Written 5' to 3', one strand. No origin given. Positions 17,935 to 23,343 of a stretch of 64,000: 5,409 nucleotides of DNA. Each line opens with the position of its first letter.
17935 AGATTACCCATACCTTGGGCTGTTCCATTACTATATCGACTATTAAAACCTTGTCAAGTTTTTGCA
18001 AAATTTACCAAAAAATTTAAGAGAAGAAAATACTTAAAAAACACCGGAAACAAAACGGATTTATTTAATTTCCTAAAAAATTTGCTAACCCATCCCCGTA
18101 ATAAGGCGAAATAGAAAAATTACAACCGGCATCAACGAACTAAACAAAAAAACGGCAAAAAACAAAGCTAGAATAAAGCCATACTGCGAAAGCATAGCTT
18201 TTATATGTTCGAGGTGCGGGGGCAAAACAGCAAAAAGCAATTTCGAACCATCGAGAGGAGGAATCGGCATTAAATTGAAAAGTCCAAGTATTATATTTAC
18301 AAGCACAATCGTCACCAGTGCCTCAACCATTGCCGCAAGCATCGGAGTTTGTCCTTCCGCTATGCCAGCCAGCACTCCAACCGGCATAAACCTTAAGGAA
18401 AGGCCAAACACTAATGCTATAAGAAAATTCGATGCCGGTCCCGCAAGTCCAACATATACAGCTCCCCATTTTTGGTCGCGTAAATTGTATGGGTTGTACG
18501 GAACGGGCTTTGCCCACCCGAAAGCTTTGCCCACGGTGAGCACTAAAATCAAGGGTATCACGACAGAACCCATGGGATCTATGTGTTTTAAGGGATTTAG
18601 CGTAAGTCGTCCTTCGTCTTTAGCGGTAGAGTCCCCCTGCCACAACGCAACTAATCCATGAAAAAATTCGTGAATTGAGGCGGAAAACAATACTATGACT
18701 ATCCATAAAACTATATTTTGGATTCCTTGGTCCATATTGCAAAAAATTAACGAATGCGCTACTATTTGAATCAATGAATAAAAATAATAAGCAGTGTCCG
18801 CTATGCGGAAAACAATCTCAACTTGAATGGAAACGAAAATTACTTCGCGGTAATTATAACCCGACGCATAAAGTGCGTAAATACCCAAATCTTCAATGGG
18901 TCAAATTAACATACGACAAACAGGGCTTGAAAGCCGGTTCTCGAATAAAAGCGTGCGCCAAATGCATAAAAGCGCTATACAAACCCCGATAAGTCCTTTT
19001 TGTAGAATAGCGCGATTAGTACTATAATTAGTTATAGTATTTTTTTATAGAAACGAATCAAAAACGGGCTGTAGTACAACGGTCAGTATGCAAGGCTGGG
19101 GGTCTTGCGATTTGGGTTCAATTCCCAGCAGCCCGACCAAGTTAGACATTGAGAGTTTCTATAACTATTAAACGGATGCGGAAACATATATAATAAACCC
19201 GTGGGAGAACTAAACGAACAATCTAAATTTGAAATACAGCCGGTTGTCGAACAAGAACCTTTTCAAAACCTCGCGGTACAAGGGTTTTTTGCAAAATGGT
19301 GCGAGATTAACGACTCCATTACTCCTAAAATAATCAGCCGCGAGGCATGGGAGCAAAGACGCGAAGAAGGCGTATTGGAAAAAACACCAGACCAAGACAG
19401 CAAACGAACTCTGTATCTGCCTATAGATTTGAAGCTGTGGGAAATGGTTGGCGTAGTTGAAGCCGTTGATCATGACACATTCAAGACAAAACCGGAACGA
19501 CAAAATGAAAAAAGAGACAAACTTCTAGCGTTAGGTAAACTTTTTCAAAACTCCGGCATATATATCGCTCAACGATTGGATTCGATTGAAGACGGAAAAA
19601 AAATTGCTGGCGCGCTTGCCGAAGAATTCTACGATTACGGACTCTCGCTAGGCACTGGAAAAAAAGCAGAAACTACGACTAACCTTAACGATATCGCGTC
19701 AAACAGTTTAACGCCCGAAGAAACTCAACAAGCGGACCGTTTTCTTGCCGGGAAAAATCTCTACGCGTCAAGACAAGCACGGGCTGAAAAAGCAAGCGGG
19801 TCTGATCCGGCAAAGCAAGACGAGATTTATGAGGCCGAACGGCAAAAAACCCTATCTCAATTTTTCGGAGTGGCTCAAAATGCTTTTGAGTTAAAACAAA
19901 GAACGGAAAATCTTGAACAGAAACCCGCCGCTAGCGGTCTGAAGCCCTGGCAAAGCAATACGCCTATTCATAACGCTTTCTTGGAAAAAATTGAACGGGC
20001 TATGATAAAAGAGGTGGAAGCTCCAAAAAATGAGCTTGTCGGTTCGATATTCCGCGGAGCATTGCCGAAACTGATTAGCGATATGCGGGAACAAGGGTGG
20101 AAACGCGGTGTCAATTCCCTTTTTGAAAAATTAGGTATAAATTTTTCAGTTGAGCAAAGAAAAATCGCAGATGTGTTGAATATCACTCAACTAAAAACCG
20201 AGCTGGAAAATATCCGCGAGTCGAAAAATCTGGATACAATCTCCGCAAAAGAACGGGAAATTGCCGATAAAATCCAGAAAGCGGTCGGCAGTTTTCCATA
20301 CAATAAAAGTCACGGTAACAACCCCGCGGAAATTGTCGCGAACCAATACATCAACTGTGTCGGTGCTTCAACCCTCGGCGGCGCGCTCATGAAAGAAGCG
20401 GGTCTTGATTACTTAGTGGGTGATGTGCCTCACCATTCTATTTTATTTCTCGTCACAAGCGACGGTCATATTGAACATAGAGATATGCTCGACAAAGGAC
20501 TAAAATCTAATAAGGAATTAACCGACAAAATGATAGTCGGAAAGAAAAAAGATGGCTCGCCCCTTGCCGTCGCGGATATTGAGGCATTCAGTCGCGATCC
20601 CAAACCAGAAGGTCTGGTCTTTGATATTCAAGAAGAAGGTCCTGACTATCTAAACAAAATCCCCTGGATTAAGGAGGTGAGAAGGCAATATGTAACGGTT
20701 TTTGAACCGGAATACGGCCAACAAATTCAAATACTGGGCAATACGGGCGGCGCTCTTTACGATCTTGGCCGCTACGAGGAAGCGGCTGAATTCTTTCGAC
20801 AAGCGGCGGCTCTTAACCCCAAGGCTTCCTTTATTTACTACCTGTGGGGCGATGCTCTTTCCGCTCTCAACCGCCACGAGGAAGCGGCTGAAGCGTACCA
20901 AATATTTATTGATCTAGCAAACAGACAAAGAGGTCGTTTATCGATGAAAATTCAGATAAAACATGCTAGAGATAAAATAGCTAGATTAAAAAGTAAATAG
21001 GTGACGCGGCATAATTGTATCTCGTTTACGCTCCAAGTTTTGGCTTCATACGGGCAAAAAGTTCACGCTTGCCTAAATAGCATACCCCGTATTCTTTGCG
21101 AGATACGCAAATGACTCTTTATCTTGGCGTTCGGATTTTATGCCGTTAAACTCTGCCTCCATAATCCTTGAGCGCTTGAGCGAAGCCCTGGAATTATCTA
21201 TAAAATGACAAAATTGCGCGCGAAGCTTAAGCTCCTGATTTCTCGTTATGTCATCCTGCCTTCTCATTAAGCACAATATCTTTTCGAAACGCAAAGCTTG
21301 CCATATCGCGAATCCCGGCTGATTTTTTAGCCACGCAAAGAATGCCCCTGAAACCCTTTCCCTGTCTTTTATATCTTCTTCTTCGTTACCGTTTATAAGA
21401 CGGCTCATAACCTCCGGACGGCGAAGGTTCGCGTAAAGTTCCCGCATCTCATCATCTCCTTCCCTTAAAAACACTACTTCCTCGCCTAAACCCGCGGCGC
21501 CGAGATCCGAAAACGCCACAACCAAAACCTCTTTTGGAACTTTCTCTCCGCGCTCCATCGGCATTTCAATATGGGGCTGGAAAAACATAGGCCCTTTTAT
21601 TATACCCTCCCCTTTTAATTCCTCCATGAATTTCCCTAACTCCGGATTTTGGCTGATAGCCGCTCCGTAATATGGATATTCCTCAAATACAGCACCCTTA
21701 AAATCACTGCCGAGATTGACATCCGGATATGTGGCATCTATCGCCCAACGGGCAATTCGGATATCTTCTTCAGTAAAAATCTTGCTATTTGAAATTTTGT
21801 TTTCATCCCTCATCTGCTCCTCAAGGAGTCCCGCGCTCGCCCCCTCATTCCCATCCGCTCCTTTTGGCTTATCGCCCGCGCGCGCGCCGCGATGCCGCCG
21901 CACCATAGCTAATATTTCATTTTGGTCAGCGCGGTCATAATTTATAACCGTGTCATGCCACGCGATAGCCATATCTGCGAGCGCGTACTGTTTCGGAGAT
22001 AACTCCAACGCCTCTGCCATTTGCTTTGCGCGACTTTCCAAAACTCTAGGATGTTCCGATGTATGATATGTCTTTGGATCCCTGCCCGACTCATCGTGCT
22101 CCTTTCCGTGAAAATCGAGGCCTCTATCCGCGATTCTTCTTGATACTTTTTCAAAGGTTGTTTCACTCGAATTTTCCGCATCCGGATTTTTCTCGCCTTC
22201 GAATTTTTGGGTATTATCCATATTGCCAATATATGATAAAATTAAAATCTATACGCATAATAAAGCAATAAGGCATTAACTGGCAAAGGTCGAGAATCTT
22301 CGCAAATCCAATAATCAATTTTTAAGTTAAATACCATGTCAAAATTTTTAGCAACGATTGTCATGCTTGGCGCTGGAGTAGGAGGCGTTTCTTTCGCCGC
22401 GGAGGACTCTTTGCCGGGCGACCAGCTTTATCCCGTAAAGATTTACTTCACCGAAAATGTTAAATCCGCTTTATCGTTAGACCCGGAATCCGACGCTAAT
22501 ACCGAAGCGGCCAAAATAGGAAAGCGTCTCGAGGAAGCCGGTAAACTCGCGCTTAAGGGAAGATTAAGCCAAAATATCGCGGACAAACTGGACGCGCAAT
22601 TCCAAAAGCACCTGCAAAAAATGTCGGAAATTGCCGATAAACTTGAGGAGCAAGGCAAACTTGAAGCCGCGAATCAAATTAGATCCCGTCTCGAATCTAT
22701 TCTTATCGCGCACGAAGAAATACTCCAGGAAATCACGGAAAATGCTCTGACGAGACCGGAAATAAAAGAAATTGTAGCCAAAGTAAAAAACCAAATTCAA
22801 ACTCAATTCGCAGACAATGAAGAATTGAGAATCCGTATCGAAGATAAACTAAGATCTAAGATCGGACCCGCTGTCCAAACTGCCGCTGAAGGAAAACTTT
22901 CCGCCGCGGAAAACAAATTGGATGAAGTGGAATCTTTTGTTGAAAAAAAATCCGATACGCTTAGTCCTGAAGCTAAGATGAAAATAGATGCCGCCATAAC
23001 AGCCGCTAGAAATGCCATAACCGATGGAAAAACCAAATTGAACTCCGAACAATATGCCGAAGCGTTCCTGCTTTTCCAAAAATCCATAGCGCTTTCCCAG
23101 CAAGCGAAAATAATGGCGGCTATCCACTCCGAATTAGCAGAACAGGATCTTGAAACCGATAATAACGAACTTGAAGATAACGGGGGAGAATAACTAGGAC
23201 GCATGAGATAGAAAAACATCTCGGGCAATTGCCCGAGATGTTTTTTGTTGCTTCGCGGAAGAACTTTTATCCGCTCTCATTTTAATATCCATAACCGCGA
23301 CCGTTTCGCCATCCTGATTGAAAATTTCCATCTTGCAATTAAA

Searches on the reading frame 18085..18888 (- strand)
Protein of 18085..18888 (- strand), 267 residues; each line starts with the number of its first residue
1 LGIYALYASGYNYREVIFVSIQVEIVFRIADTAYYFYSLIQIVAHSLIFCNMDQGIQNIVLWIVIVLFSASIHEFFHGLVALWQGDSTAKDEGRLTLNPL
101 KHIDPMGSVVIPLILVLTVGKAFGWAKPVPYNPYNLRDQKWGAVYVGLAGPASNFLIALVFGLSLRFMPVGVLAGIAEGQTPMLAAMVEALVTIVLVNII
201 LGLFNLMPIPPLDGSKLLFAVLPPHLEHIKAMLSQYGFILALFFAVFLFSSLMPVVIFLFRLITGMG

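Call 69: search_protein_families(library=pfam, proteins=[window:18085-18888:-], max_evalue=0.001)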
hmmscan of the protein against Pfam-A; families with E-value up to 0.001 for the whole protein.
window:18085-18888:- (267 aa): 1 family
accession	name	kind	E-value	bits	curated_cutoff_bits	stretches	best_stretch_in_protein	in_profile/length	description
PF02163.28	Peptidase_M50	-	3.6e-13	49.8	27.2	1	172-243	145-220/221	Peptidase family M50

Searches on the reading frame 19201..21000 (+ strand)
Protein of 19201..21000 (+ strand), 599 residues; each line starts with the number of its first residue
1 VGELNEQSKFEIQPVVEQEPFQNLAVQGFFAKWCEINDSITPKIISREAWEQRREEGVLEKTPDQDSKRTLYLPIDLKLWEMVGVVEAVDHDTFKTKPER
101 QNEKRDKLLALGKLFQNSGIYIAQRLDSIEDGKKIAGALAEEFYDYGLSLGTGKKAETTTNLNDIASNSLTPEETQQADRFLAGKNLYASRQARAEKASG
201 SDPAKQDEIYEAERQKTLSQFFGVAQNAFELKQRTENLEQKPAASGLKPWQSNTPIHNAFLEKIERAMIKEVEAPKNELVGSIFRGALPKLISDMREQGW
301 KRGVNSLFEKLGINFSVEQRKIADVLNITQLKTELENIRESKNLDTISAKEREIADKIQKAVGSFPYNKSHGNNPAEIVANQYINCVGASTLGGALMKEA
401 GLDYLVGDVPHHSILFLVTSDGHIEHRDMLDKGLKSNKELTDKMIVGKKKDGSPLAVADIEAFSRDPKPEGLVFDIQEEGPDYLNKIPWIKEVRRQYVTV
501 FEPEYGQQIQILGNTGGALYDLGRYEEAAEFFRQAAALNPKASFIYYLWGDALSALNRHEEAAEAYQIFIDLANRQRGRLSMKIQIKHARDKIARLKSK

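Call 69: search_protein_families(library=pfam, proteins=[window:19201-21000:+], max_evalue=0.001)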
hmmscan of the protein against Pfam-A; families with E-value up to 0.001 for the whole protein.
window:19201-21000:+ (599 aa): 10 families
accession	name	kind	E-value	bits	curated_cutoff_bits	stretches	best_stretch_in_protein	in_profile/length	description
PF07719.23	TPR_2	-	4e-10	39.4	27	1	512-541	4-33/34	Tetratricopeptide repeat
PF00515.34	TPR_1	-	6.5e-08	32.5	27.8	1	511-541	3-33/34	Tetratricopeptide repeat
PF13181.12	TPR_8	-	3e-07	30.5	25.7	0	512-541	4-33/34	Tetratricopeptide repeat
PF13424.12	TPR_12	-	1.3e-06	29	30.1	1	490-538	26-74/77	Tetratricopeptide repeat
PF13432.12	TPR_16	-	2.3e-05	25.2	32.7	1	518-571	6-59/65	Tetratricopeptide repeat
PF13414.12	TPR_11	-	3.4e-05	23.9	26.8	1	517-553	2-38/42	TPR repeat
PF12895.13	ANAPC3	-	0.00012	22.7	27.2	1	518-566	32-79/82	Anaphase-promoting complex, cyclosome, subunit 3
PF14559.12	TPR_19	-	0.0004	21.1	25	1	520-565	2-47/68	Tetratricopeptide repeat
PF13174.12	TPR_6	-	0.00043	21.2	26.3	0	546-571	3-28/33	Tetratricopeptide repeat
PF13428.12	TPR_14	-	0.00084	20.2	23.5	0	517-551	9-43/44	Tetratricopeptide repeat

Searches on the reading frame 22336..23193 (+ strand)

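Call 69: search_protein_families(library=pfam, proteins=[window:22336-23193:+], max_evalue=0.001)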
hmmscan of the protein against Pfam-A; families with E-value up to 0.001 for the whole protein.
window:22336-23193:+ (285 aa): 1 family
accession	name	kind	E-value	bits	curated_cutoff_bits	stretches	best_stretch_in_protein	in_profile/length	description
PF18915.5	DUF5667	-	1.1e-06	29.5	27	1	25-118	2-77/99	Domain of unknown function (DUF5667)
